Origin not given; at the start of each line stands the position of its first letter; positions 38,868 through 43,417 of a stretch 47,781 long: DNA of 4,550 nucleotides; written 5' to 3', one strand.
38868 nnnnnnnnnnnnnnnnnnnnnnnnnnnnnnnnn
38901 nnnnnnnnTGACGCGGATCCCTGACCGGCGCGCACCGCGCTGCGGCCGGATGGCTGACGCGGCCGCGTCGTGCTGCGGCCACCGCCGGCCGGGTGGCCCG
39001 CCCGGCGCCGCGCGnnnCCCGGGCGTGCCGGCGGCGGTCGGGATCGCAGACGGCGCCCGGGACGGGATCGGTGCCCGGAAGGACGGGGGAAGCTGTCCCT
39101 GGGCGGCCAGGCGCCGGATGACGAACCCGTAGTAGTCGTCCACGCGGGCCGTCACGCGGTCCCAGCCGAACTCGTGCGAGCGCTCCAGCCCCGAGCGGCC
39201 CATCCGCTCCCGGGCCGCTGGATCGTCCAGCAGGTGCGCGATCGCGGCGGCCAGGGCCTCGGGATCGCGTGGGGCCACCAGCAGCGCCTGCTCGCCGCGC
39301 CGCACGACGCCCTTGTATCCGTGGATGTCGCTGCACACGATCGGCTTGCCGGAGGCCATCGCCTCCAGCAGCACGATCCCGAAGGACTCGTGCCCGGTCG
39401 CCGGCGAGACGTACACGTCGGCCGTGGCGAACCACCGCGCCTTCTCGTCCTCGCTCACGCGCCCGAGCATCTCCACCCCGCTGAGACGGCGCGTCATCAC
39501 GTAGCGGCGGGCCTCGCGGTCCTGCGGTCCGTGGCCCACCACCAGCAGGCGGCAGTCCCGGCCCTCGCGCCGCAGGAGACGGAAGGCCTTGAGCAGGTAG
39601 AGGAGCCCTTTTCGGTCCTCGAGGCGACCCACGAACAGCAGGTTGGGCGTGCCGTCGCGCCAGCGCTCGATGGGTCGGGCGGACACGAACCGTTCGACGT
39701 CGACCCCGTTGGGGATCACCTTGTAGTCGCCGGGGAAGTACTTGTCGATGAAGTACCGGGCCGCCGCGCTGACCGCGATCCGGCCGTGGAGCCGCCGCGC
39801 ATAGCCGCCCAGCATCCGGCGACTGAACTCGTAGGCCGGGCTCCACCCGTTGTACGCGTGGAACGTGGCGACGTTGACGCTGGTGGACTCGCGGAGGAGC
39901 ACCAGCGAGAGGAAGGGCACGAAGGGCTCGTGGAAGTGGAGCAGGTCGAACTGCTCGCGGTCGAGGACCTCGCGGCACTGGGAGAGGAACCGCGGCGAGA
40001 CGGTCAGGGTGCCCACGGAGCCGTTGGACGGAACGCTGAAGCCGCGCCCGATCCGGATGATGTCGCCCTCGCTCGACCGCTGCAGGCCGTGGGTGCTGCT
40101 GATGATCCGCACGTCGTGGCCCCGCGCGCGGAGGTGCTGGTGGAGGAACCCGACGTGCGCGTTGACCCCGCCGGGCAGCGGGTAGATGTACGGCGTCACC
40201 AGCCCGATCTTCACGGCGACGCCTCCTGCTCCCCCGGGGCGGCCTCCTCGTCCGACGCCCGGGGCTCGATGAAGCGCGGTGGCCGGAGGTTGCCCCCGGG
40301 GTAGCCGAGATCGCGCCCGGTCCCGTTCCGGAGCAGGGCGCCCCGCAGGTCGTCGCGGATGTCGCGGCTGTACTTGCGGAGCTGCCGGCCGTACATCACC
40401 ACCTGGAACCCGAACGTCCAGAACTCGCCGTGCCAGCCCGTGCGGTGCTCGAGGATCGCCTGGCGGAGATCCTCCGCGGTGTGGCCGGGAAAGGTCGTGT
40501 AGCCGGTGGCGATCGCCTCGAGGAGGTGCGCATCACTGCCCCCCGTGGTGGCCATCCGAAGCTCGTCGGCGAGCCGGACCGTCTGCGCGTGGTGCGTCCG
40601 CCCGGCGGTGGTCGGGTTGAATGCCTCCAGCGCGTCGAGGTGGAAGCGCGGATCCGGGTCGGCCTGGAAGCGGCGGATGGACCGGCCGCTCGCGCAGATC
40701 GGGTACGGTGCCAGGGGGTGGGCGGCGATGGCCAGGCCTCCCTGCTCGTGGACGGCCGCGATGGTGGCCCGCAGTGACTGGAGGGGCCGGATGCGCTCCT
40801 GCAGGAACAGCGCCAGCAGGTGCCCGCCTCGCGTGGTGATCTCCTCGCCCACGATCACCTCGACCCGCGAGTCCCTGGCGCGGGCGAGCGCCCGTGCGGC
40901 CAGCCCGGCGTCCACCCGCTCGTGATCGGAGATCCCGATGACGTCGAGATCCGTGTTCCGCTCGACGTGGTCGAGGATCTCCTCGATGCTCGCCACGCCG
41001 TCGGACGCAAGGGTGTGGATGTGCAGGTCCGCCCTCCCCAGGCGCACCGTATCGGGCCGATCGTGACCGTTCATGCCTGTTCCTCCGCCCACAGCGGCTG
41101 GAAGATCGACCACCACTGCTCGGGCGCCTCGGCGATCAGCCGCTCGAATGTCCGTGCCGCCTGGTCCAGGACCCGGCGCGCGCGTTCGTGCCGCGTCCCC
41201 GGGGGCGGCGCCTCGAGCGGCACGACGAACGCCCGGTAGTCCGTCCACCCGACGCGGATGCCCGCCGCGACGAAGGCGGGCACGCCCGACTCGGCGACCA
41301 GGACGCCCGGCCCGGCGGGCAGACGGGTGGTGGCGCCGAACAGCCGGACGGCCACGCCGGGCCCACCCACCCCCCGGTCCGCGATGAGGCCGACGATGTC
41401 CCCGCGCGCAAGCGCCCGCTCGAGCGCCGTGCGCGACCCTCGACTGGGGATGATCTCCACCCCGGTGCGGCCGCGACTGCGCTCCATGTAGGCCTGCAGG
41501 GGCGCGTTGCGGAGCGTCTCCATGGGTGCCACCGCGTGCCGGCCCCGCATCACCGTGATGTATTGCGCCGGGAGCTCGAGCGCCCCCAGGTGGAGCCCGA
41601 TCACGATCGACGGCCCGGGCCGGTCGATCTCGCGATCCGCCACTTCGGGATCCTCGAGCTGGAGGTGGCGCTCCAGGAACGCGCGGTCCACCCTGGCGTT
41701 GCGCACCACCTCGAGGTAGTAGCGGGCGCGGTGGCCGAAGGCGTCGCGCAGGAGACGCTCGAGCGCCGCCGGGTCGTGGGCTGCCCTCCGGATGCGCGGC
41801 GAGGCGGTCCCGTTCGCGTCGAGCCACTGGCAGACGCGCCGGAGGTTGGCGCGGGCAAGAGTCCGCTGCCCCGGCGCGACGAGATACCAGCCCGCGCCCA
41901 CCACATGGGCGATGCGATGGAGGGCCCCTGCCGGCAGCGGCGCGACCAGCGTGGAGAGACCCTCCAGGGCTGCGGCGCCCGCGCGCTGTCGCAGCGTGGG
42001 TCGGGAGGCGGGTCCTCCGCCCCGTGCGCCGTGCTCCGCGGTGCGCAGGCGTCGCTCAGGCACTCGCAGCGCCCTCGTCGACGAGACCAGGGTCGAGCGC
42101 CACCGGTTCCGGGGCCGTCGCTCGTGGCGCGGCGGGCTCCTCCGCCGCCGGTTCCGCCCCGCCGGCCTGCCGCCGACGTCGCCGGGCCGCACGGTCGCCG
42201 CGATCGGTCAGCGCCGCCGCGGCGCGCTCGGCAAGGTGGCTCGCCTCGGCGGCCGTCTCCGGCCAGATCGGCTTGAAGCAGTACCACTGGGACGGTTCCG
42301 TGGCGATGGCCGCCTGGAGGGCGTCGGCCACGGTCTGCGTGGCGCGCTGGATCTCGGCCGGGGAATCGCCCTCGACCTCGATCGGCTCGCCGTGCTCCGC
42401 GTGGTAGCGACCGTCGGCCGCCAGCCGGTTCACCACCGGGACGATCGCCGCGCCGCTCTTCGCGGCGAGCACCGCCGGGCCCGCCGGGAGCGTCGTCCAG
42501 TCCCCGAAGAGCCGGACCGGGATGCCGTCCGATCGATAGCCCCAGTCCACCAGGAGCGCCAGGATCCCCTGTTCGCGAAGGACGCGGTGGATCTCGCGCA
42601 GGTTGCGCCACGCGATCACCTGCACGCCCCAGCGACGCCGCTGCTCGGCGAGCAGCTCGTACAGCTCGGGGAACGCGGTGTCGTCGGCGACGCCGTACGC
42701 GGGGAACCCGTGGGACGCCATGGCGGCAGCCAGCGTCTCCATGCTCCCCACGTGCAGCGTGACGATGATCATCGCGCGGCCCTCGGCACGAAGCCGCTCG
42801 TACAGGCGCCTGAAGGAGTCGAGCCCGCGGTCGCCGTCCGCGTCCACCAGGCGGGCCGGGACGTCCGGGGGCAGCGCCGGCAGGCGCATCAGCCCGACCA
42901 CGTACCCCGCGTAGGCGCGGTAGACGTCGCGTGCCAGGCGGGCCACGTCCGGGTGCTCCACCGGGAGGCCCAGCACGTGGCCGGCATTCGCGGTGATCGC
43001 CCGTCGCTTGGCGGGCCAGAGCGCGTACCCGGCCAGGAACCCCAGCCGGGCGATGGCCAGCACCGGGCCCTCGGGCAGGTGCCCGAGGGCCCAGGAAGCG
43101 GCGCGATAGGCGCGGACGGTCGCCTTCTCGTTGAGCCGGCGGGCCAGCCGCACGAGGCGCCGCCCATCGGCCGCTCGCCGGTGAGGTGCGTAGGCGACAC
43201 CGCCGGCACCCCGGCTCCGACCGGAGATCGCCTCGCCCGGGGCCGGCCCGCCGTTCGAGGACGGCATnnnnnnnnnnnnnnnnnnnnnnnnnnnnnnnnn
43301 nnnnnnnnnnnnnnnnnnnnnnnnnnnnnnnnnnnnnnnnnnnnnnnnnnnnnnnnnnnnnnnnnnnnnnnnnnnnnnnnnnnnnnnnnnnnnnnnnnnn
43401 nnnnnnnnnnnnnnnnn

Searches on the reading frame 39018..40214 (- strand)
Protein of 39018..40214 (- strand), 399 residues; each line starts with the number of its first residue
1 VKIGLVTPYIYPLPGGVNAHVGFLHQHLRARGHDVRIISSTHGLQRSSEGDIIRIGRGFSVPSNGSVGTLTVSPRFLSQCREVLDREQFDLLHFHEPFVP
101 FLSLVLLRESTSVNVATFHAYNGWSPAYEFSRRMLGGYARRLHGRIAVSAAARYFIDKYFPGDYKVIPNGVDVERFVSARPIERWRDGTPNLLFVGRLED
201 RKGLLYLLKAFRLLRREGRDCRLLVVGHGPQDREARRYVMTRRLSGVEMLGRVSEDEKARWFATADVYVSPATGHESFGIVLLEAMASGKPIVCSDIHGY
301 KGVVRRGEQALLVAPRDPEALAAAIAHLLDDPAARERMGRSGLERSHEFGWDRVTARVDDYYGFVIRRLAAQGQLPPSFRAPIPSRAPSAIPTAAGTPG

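Call 24: search_protein_families(library=pfam, proteins=[window:39018-40214:-], max_evalue=0.001)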
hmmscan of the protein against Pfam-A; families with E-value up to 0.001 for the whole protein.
window:39018-40214:- (399 aa): 6 families
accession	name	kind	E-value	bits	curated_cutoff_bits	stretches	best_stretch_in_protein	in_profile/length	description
PF00534.26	Glycos_transf_1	-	1.3e-39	135.9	26.4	1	180-342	6-169/172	Glycosyl transferases group 1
PF13692.12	Glyco_trans_1_4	-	6e-39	134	27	1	190-331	2-142/142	Glycosyl transferases group 1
PF13439.12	Glyco_transf_4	-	3e-23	83.1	28.5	1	14-175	1-170/170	Glycosyltransferase Family 4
PF13579.12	Glyco_trans_4_4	-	3e-11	44.3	29.7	1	15-170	1-158/158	Glycosyl transferase 4-like domain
PF20706.3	GT4-conflict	-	3.6e-11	43.1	26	1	181-356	191-383/385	Family 4 Glycosyltransferase in conflict systems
PF13524.12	Glyco_trans_1_2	-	8.3e-11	42.5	25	1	217-347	12-130/144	Glycosyl transferase-like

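Call 28: search_protein_families(library=ncbifam, proteins=[window:39018-40214:-], max_evalue=0.001)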
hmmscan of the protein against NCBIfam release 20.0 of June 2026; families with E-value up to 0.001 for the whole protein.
window:39018-40214:- (399 aa): 37 families (the best 25 are shown)
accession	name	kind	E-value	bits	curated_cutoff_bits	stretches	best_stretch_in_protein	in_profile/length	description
NF041876.1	EPS_EpsE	equivalog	1.2e-34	120.3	400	1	156-345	180-375/389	exopolysaccharide biosynthesis GT4 family glycosyltransferase EpsE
TIGR04047.1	MSMEG_0565_glyc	hypoth_equivalog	1.9e-28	99.6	259.85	1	141-359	138-368/373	MSMEG_0565 family glycosyltransferase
TIGR03449.1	mycothiol_MshA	equivalog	2.2e-26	92.7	462.5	1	164-363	190-401/406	D-inositol-3-phosphate glycosyltransferase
TIGR02149.1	glgA_Coryne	subfamily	2.8e-26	92.6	302.4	1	145-363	148-388/391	glycogen synthase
TIGR04063.1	stp3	hypoth_equivalog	2.1e-24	86.2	442.05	1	165-362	183-392/397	TIGR04063 family PEP-CTERM/XrtA system glycosyltransferase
TIGR03088.1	stp2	hypoth_equivalog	4.2e-23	82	409.05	1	164-362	162-370/374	TIGR03088 family PEP-CTERM/XrtA system glycosyltransferase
TIGR03999.1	thiol_BshA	equivalog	4.9e-23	81.6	273.7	1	163-363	168-371/375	N-acetyl-alpha-D-glucosaminyl L-malate synthase BshA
NF053787.1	GlcN_PG_synth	equivalog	3.1e-21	75.6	480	1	132-363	130-357/361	N-acetylglucosaminyl phosphatidylglycerol synthase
NF038295.1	EPS_HpsP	equivalog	1e-20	74.1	550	1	166-362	180-384/388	hormogonium polysaccharide biosynthesis glycosyltransferase HpsP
NF038229.1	Glyco4_Geo_Pelo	equivalog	9.4e-19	67.6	400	1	164-344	135-314/338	GPMC system family 4 glycosyltransferase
NF041010.1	glycosy_Agl16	equivalog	1.5e-18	66.8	575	1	140-363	132-349/352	glycosylation protein Agl16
TIGR04157.1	glyco_rSAM_CFB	subfamily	2.8e-17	62.8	400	1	192-313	230-348/406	TIGR04157 family glycosyltransferase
NF012028.0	PRK15484.1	subfamily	1.5e-16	60.5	618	1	154-359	153-372/380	lipopolysaccharide N-acetylglucosaminyltransferase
NF049988.1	MGlcDAGSynMgs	equivalog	4.5e-15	55.9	400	2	193-338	217-360/398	alpha-monoglucosyldiacylglycerol synthase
NF047684.1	TeichurnBiosyTuaC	equivalog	2e-14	53.3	550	1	165-340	188-363/391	teichuronic acid biosynthesis protein TuaC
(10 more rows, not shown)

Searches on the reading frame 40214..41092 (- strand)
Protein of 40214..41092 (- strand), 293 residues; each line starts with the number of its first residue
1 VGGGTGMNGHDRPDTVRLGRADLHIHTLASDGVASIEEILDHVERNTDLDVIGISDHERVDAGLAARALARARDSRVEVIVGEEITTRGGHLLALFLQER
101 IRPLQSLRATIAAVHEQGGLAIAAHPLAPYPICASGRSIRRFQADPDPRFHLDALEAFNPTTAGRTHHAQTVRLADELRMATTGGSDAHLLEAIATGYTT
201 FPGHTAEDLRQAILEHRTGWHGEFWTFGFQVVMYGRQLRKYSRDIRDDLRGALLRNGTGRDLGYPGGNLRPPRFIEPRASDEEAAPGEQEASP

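Call 24: search_protein_families(library=pfam, proteins=[window:40214-41092:-], max_evalue=0.001)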
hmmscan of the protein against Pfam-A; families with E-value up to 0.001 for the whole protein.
window:40214-41092:- (293 aa): 1 family
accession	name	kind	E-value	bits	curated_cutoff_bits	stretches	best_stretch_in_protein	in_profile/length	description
PF13263.12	PHP_C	-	8.8e-12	44.8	21.3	1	168-218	4-56/56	PHP-associated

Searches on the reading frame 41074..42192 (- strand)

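Call 24: search_protein_families(library=pfam, proteins=[window:41074-42192:-], max_evalue=0.001)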
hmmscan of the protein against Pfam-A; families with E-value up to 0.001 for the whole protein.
window:41074-42192:- (373 aa): 1 family
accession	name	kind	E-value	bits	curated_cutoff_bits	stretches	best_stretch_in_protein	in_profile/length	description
PF03279.18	Lip_A_acyltrans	-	4.3e-19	69.3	22.3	1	145-368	73-293/295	Bacterial lipid A biosynthesis acyltransferase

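Call 28: search_protein_families(library=ncbifam, proteins=[window:41074-42192:-], max_evalue=0.001)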
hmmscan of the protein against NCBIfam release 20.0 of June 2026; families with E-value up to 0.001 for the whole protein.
window:41074-42192:- (373 aa): 7 families
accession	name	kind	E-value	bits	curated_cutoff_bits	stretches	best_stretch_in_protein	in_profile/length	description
NF005919.0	PRK07920.1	equivalog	1.2e-26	93.5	209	1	134-371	59-296/311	phosphatidylinositol mannoside acyltransferase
NF006487.0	PRK08905.1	equivalog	6e-14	51.8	281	1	78-360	5-266/290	lysophospholipid acyltransferase family protein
NF005399.0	PRK06946.1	subfamily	2.2e-11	43.5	343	1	70-287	4-205/294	lipid A biosynthesis lauroyl acyltransferase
NF006270.0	PRK08419.1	equivalog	7.3e-07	28.8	248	1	149-361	69-282/298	lipid A biosynthesis lauroyl acyltransferase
NF004569.0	PRK05906.1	equivalog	4.6e-05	22.4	439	1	195-363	142-308/454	lipid A biosynthesis lauroyl acyltransferase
NF005120.0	PRK06553.1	equivalog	0.00032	20.1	273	1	190-361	129-300/308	lipid A biosynthesis lauroyl acyltransferase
NF004191.0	PRK05646.1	equivalog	0.00048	19.4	491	0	78-286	23-216/310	lipid A biosynthesis lauroyl acyltransferase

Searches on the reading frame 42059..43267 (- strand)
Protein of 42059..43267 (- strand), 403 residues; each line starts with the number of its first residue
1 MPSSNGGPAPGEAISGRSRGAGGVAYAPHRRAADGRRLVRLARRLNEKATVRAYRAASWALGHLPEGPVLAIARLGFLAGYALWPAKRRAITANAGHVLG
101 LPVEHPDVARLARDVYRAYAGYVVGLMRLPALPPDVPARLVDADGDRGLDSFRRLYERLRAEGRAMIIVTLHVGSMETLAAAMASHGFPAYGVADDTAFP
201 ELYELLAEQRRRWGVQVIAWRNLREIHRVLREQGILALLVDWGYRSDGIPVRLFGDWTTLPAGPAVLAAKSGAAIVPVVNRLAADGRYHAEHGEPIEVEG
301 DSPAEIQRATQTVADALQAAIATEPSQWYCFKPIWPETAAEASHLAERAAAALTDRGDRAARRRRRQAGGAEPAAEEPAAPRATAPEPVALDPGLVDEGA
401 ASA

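Call 24: search_protein_families(library=pfam, proteins=[window:42059-43267:-], max_evalue=0.001)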
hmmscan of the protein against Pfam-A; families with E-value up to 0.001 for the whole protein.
window:42059-43267:- (403 aa): 1 family
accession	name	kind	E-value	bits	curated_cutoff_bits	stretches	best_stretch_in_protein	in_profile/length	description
PF03279.18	Lip_A_acyltrans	-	3e-23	82.9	22.3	1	50-335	15-293/295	Bacterial lipid A biosynthesis acyltransferase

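Call 28: search_protein_families(library=ncbifam, proteins=[window:42059-43267:-], max_evalue=0.001)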
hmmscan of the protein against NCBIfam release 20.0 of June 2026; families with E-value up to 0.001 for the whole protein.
window:42059-43267:- (403 aa): 6 families
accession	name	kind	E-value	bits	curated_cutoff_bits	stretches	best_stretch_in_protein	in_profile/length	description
NF005919.0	PRK07920.1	equivalog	1e-35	123.3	209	1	43-346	4-304/311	phosphatidylinositol mannoside acyltransferase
NF006270.0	PRK08419.1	equivalog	5.2e-20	71.9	248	1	87-335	43-288/298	lipid A biosynthesis lauroyl acyltransferase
NF005120.0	PRK06553.1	equivalog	5.1e-11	42.5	273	1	155-335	123-306/308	lipid A biosynthesis lauroyl acyltransferase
TIGR02207.1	lipid_A_htrB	subfamily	4.8e-08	32.7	297.8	1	158-328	114-284/303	LpxL/LpxP family Kdo(2)-lipid IV(A) lauroyl/palmitoleoyl acyltransferase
NF005340.0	PRK06860.1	subfamily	7.8e-08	31.8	398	1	159-329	121-291/309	lipid A biosynthesis lauroyl acyltransferase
NF006487.0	PRK08905.1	equivalog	3.5e-07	29.5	281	1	153-328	91-266/290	lysophospholipid acyltransferase family protein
